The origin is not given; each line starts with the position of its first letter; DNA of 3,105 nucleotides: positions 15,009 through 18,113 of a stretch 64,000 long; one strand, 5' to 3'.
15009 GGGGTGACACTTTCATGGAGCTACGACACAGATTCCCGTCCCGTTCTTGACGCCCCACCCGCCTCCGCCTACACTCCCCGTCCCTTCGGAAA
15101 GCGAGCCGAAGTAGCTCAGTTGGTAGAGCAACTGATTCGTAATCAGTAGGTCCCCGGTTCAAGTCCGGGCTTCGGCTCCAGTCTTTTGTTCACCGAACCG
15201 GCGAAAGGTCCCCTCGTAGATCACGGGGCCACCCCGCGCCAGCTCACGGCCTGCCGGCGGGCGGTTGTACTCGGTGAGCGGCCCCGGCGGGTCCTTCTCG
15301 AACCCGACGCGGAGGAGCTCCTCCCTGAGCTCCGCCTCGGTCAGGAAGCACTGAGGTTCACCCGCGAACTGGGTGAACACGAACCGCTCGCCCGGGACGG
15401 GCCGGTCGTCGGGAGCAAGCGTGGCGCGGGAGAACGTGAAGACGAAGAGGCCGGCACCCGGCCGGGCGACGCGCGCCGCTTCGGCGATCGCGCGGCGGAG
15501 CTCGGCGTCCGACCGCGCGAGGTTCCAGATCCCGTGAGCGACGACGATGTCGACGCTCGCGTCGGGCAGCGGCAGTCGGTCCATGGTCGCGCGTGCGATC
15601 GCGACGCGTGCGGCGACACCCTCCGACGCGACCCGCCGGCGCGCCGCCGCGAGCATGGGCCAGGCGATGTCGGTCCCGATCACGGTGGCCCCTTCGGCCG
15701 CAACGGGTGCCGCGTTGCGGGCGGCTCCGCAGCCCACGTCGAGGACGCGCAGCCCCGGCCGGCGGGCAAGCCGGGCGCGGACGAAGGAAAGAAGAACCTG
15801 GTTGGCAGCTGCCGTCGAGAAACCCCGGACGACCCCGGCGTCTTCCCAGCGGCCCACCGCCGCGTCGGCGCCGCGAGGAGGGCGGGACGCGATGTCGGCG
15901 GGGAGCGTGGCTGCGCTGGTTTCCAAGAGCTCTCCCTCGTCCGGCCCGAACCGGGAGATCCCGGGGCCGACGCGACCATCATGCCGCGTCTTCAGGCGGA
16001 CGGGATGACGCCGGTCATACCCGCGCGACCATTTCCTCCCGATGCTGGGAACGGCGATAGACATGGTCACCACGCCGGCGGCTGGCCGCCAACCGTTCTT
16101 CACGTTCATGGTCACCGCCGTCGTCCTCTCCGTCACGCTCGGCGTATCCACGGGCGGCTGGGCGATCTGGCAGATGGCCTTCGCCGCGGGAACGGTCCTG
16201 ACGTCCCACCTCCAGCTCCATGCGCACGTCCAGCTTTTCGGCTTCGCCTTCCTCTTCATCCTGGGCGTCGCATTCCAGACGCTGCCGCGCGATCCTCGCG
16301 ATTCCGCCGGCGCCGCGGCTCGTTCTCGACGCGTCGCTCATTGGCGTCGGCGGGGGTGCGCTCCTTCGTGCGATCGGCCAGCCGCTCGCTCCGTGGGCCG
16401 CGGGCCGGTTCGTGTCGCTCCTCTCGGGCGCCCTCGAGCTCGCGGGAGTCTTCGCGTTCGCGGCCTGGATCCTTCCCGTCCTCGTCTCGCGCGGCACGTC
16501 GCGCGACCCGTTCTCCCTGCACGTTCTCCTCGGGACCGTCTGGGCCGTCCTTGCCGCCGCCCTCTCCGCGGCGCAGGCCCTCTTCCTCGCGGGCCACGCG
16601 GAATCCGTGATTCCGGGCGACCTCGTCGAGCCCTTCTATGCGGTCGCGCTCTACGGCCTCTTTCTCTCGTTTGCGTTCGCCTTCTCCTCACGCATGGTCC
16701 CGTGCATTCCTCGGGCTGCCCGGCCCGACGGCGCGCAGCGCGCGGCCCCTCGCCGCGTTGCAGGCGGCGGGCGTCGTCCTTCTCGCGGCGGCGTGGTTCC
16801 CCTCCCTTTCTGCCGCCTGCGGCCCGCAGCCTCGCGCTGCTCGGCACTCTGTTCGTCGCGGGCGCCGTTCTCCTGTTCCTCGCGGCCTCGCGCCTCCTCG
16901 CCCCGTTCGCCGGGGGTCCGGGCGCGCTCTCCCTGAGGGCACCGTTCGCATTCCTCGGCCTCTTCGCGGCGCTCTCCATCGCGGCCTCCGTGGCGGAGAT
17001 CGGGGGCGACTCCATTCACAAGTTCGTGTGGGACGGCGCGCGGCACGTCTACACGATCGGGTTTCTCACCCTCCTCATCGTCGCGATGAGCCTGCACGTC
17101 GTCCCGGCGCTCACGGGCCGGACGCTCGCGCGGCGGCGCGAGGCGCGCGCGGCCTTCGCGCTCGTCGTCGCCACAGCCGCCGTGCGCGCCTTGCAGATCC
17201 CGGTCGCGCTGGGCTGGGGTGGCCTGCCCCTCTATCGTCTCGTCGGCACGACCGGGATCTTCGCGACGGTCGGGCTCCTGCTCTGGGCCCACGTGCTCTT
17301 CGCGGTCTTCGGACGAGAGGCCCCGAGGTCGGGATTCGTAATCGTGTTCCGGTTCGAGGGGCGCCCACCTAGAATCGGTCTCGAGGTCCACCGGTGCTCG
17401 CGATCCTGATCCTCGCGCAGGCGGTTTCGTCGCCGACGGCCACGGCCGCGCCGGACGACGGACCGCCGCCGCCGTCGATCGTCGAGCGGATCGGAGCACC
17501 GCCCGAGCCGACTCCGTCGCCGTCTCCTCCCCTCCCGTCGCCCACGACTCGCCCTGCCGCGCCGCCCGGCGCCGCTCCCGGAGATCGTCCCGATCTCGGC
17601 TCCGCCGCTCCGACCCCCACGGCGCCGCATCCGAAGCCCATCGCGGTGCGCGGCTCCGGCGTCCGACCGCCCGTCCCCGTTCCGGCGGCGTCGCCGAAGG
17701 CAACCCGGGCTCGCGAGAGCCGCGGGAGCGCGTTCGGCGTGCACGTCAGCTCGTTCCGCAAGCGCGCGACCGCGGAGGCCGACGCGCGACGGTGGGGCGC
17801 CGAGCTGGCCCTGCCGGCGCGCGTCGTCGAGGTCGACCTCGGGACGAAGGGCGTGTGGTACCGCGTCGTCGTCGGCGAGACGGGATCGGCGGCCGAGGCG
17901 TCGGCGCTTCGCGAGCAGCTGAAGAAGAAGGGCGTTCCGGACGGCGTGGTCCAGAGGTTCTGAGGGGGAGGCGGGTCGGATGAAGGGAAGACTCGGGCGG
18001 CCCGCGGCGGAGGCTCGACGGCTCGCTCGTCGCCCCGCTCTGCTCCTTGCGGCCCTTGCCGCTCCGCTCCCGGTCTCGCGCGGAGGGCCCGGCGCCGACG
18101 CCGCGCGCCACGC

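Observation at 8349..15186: Complete tRNA-Thr gene plus promoter duplicated as 148-bp direct repeats bracketing a 6.5-kb lower-GC insert without an integrase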

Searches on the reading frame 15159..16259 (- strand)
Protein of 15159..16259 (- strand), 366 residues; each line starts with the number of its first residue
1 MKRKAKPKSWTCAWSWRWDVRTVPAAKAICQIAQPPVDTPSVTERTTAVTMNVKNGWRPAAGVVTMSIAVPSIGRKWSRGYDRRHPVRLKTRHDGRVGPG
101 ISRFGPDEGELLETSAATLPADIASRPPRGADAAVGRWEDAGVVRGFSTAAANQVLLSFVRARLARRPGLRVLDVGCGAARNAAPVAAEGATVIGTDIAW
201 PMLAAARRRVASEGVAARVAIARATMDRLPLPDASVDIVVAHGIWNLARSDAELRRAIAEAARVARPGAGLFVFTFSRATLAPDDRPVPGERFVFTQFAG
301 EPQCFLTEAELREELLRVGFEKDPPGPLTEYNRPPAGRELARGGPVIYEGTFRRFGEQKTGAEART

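Call 10: search_protein_families(library=pfam, proteins=[window:15159-16259:-], max_evalue=0.01)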
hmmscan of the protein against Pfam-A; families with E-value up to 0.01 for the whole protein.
window:15159-16259:- (366 aa): 10 families
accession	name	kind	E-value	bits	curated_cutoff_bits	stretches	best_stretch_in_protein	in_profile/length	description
PF13649.12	Methyltransf_25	-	3.8e-19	69.6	27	1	172-268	1-96/97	Methyltransferase domain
PF08241.18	Methyltransf_11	-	2.6e-18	66.9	21.2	1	173-271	1-93/95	Methyltransferase domain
PF01209.24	Ubie_methyltran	-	3.8e-12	46.5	20.1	1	159-282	38-160/233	ubiE/COQ5 methyltransferase family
PF13847.12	Methyltransf_31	-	4.6e-11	43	27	1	168-277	3-113/145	Methyltransferase domain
PF08242.18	Methyltransf_12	-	9.1e-11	42.8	30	1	173-270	1-97/98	Methyltransferase domain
PF13489.12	Methyltransf_23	-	1.4e-07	31.9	27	1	161-321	13-160/164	Methyltransferase domain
PF02353.26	CMAS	-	0.00019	21.3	27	1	159-244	53-136/273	Mycolic acid cyclopropane synthetase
PF05724.17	TPMT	-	0.00036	20.7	26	1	145-201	15-70/218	Thiopurine S-methyltransferase (TPMT)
PF05148.21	Methyltransf_8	-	0.00037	20.9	27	1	165-273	69-156/219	Hypothetical methyltransferase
PF01170.24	UPF0020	-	0.0053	16.9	22.3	1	188-241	74-127/197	RMKL-like, methyltransferase domain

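Call 49: search_protein_families(library=ncbifam, proteins=[window:15159-16259:-], max_evalue=0.1)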
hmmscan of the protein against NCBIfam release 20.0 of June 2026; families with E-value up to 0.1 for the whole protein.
window:15159-16259:- (366 aa): 40 families (the best 25 are shown)
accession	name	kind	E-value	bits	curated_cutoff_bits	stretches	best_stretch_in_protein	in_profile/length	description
NF001241.0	PRK00216.1-2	equivalog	3.4e-16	59.6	327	1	159-282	42-156/231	demethylmenaquinone methyltransferase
NF043040.1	corrin_prot_MT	hypoth_equivalog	7.7e-16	58.2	180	1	165-273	38-147/216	corrinoid protein-associated methyltransferase CpaM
NF047649.1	MTase_UXPK_star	exception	8.8e-15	54.5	460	1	167-275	76-183/283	methyltransferase/UXPK-star double selenoprotein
TIGR01934.1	MenG_MenH_UbiE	subfamily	1.1e-14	54.3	158.35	1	164-280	35-148/223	ubiquinone/menaquinone biosynthesis methyltransferase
NF001240.0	PRK00216.1-1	equivalog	1.8e-14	53.4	378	1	163-283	58-178/251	bifunctional demethylmenaquinone methyltransferase/2-methoxy-6-polyprenyl-1,4-benzoquinol methylase UbiE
NF041537.1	ArsM_AhpD_UU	exception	3.7e-14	52.3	510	1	168-273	76-180/345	arsenite methyltransferase/AhpD domain selenoprotein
NF045667.1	MTase_DVU1556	equivalog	6.6e-13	48.6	155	1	164-273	18-119/213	DVU_1556 family methyltransferase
NF001244.0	PRK00216.1-5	equivalog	9.8e-13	47.9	216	1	166-280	46-160/236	bifunctional demethylmenaquinone methyltransferase/2-methoxy-6-polyprenyl-1,4-benzoquinol methylase UbiE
NF052510.1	methyltran_MpqE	exception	4.1e-12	46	335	1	166-280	44-158/234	methyl-plastoquinone biosynthesis methyltransferase MpqE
NF008823.0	PRK11873.1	subfamily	2.1e-11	43.8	263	1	167-272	76-180/272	arsenite methyltransferase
NF001242.0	PRK00216.1-3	equivalog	1.2e-10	41.2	351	1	166-280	68-182/258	bifunctional demethylmenaquinone methyltransferase/2-methoxy-6-polyprenyl-1,4-benzoquinol methylase UbiE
NF007610.0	PRK10258.1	equivalog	9.4e-10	38.2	342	1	161-275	35-140/251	malonyl-ACP O-methyltransferase BioC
TIGR01983.1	UbiG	equivalog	1.1e-09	37.9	102.95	1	151-280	24-158/228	bifunctional 2-polyprenyl-6-hydroxyphenol methylase/3-demethylubiquinol 3-O-methyltransferase UbiG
NF041536.1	ArsM_DUF2284_UU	exception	1.7e-09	36.5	575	1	168-273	76-180/459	arsenite methyltransferase/DUF2284 domain selenoprotein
TIGR02021.1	BchM-ChlM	equivalog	6.7e-09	35.5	158.9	1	167-241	53-124/218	magnesium protoporphyrin IX methyltransferase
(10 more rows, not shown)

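Call 50: find_homologous_proteins(query=window:15159-16259:-, max_evalue=1e-20)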
Query window:15159-16259:- (366 aa): 3258 proteins with E <= 1e-20 among 8000 candidates; the best 120 are listed.
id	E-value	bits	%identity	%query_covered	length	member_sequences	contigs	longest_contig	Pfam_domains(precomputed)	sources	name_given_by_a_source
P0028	2.8e-137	476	88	73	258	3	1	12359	PF13847.13,PF13489.13,PF13649.13,PF01209.25,PF08241.19,PF08242.19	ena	-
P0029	1.8e-116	407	85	60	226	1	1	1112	PF13847.13,PF13489.13,PF13649.13,PF01209.25,PF08241.19,PF08242.19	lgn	-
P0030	2.1e-116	407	85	61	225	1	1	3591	PF13847.13,PF13489.13,PF13649.13,PF01209.25,PF08241.19,PF08242.19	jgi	jgi:ubiquinone/menaquinone biosynthesis C-methylase UbiE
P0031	9.6e-116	405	87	60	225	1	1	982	PF13847.13,PF13489.13,PF13649.13,PF01209.25,PF08241.19,PF08242.19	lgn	-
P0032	3.0e-115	403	86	60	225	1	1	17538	PF13847.13,PF13489.13,PF13649.13,PF01209.25,PF08241.19,PF08242.19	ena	-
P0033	7.7e-115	402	87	60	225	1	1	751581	PF13847.13,PF13489.13,PF13649.13,PF01209.25,PF08241.19,PF08242.19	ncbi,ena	-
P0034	1.7e-114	401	85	60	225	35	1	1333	PF13847.13,PF13489.13,PF13649.13,PF01209.25,PF08241.19,PF08242.19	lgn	-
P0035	2.0e-114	401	86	60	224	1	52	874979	PF13847.13,PF13489.13,PF13649.13,PF01209.25,PF08241.19,PF08242.19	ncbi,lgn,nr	ncbi:MAG TPA: class I SAM-dependent methyltransferase [Thermoanaerobaculia bacterium]|nr:class I SAM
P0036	2.5e-114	400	86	60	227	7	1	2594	PF13847.13,PF13489.13,PF13649.13,PF01209.25,PF08241.19,PF08242.19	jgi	-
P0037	4.5e-114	400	83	61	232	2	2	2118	PF13847.13,PF13489.13,PF13649.13,PF01209.25,PF08241.19,PF08242.19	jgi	-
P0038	4.7e-114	399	83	61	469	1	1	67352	PF13847.13,PF01814.29,PF13489.13,PF04405.20,PF13649.13,PF01209.25,PF08241.19,PF08242.19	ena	-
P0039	8.4e-114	399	84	60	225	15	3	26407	PF13847.13,PF13489.13,PF13649.13,PF01209.25,PF08241.19,PF08242.19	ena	-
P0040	8.7e-114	399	84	60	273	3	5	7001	PF13847.13,PF13489.13,PF13649.13,PF01209.25,PF08241.19,PF08242.19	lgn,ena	-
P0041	1.3e-113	398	71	74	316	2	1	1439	PF13847.13,PF13489.13,PF13649.13,PF01209.25,PF08241.19,PF08242.19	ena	-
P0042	1.3e-113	398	85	60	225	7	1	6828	PF13847.13,PF13489.13,PF13649.13,PF01209.25,PF08241.19,PF08242.19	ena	-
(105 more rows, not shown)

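Call 51: find_encoding_contigs(protein=P0028, flank=10000, max_places=3)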
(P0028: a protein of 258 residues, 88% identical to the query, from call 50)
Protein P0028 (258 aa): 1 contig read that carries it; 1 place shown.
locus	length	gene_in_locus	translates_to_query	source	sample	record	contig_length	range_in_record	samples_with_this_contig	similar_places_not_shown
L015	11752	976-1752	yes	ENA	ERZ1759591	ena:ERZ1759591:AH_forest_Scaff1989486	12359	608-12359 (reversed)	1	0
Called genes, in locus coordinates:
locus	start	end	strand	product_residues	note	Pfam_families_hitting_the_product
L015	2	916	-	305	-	?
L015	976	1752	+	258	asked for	PF13489:Methyltransf_23 (weak), PF01209:Ubie_methyltran, PF08241:Methyltransf_11, PF08242:Methyltransf_12, PF13649:Methyltransf_25, PF13847:Methyltransf_31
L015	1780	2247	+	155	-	-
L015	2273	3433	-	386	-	-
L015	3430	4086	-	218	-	PF04542:Sigma70_r2, PF08281:Sigma70_r4_2, PF04545:Sigma70_r4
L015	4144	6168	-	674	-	-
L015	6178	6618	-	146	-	-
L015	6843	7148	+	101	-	PF00076:RRM_1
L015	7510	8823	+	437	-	PF01053:Cys_Met_Meta_PP, PF00155:Aminotran_1_2 (weak), PF01041:DegT_DnrJ_EryC1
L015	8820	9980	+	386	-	PF00561:Abhydrolase_1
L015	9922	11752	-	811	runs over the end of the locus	?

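Call 52: find_encoding_contigs(protein=P0033, flank=10000, max_places=3)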
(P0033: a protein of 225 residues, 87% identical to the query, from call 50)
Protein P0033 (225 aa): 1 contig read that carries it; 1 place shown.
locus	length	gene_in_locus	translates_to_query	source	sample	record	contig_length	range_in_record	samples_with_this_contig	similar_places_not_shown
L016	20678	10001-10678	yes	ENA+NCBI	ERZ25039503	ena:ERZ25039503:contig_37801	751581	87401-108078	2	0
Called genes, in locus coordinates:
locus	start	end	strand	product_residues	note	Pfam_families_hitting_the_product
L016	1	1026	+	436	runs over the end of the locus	PF13428:TPR_14 (faint), PF14559:TPR_19 (weak), PF00027:cNMP_binding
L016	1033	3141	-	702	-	PF02922:CBM_48, PF00128:Alpha-amylase, PF21331:Isoamylase_C (weak), PF21156:ISOA1-3_C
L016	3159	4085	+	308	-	PF00483:NTP_transferase, PF12804:NTP_transf_3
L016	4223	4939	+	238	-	PF00132:Hexapep (faint)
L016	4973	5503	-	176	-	PF01814:Hemerythrin (weak)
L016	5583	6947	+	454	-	PF04282:DUF438, PF01814:Hemerythrin, PF13596:PAS_10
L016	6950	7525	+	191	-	PF08984:DUF1858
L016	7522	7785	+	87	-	PF00581:Rhodanese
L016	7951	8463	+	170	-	-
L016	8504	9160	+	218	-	PF01814:Hemerythrin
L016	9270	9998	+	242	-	PF04405:ScdA_N, PF01814:Hemerythrin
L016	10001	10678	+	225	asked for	PF01209:Ubie_methyltran, PF13489:Methyltransf_23 (weak), PF13847:Methyltransf_31, PF08241:Methyltransf_11, PF08242:Methyltransf_12, PF13649:Methyltransf_25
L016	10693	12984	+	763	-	PF22085:NorB_cytochrome_c-like, PF00115:COX1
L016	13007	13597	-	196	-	PF20046:DUF6448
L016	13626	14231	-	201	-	PF01814:Hemerythrin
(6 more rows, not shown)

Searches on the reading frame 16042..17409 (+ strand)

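Call 23: search_protein_families(library=pfam, proteins=[window:16042-17409:+], max_evalue=0.01)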
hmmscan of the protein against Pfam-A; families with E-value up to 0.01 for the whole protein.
window:16042-17409:+ (455 aa): 1 family
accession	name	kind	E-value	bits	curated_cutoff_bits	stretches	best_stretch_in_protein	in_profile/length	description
PF05940.17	NnrS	-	1.2e-08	35.2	28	1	263-418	210-364/371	NnrS protein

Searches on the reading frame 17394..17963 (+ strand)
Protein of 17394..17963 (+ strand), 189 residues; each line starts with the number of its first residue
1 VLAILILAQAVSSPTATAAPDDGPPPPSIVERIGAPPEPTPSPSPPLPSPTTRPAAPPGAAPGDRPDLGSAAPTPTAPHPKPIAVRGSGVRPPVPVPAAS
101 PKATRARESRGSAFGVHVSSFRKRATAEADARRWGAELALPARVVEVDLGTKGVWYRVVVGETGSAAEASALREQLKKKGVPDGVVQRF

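Call 23: search_protein_families(library=pfam, proteins=[window:17394-17963:+], max_evalue=0.01)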
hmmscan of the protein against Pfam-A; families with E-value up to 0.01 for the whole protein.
window:17394-17963:+ (189 aa): 1 family
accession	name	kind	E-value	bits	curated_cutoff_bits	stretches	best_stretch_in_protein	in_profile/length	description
PF05036.18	SPOR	-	1.9e-09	38.1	21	1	112-186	3-75/76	SPOR domain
